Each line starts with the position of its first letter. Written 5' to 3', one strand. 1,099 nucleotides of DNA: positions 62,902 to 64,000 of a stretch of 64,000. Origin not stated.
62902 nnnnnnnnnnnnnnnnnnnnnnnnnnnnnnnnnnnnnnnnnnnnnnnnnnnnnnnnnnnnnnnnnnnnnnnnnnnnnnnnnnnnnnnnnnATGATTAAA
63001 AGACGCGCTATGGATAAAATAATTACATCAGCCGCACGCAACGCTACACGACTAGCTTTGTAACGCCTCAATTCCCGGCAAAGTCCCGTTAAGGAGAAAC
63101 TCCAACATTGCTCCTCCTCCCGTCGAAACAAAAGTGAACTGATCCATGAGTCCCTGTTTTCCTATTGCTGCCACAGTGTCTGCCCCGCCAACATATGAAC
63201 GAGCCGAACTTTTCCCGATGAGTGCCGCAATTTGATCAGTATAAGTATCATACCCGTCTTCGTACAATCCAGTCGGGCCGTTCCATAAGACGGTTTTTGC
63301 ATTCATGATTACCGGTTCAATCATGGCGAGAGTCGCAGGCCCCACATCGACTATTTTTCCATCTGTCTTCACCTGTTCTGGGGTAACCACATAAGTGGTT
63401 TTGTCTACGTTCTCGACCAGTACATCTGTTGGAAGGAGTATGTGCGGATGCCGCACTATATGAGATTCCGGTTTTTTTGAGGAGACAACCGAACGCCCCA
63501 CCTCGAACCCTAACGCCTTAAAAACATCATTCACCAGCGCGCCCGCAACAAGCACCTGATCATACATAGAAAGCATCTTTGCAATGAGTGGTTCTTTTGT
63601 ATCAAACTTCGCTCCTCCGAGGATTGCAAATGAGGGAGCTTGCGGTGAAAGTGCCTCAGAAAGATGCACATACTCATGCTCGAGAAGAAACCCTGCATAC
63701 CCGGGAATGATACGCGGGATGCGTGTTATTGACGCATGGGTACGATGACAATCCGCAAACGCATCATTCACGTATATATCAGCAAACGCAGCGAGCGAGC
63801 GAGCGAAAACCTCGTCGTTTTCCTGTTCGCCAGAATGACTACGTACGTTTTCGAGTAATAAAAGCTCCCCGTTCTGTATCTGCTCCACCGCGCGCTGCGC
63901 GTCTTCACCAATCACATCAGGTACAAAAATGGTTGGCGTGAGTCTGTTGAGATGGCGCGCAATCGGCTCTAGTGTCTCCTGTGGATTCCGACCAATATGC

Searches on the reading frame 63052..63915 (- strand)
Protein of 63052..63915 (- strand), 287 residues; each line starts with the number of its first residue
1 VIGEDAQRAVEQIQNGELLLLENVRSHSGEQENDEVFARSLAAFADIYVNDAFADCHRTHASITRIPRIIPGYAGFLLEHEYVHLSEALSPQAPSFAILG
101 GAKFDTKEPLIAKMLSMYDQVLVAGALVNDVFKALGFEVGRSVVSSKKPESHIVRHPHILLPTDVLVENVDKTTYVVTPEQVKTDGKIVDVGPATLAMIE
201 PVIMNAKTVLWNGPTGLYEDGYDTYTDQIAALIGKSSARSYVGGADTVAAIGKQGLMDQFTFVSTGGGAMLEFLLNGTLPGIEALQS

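Call 53: search_protein_families(library=pfam, proteins=[window:63052-63915:-], max_evalue=0.001)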
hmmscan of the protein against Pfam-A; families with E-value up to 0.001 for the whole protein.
window:63052-63915:- (287 aa): 1 family
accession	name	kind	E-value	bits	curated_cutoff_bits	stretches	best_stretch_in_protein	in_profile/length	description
PF00162.24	PGK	-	4.5e-78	263.3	27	1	2-274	90-376/379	Phosphoglycerate kinase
